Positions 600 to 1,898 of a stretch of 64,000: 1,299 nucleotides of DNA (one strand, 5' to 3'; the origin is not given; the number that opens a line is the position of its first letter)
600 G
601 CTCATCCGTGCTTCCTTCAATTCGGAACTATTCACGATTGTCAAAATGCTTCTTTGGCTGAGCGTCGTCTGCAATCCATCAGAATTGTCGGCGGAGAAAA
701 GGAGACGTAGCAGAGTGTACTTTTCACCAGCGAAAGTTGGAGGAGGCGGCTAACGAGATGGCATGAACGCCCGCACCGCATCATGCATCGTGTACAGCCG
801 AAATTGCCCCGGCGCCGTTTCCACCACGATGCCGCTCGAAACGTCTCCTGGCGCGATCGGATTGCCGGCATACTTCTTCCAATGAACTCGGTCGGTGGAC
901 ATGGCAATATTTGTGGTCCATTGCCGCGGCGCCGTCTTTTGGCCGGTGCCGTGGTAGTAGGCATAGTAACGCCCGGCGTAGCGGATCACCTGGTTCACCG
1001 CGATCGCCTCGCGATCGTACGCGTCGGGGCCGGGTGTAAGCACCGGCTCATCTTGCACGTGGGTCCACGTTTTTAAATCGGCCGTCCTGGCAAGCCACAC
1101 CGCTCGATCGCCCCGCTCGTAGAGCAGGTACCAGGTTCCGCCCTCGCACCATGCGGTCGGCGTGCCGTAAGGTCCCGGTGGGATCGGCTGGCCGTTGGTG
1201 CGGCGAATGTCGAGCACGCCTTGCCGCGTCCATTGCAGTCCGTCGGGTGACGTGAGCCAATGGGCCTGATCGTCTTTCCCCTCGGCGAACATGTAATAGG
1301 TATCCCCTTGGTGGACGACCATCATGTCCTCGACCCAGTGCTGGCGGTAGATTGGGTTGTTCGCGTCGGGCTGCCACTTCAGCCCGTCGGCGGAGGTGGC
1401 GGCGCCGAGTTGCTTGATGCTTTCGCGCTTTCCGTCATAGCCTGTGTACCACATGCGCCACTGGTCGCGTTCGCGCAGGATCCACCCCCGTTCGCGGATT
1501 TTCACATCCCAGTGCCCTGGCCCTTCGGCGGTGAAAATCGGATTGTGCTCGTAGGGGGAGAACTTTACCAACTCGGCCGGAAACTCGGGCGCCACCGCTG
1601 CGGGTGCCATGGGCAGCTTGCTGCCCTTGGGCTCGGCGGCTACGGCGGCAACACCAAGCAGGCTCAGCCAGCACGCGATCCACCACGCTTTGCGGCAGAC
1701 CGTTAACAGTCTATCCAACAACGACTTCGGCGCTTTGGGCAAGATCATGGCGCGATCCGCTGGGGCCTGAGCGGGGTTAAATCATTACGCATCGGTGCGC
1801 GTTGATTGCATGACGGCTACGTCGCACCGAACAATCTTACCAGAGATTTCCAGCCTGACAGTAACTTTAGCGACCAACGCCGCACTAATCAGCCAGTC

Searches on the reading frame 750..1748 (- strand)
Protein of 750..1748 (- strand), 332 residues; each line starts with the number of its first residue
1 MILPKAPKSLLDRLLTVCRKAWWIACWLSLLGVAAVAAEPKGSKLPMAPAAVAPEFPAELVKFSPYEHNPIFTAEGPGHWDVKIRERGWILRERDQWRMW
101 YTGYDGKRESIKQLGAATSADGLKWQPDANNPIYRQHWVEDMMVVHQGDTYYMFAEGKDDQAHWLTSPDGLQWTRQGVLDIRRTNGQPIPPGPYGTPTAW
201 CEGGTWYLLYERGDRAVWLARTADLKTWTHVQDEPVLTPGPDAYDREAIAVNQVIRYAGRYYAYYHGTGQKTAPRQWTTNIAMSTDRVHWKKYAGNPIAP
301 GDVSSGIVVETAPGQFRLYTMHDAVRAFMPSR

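Call 54: search_protein_families(library=pfam, proteins=[window:750-1748:-], max_evalue=0.00001)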
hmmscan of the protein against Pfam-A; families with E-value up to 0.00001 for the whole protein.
window:750-1748:- (332 aa): 1 family
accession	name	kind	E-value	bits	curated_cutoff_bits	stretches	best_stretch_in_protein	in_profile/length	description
PF00251.26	Glyco_hydro_32N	-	1.3e-06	28.7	22.1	0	217-300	39-121/307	Glycosyl hydrolases family 32 N-terminal domain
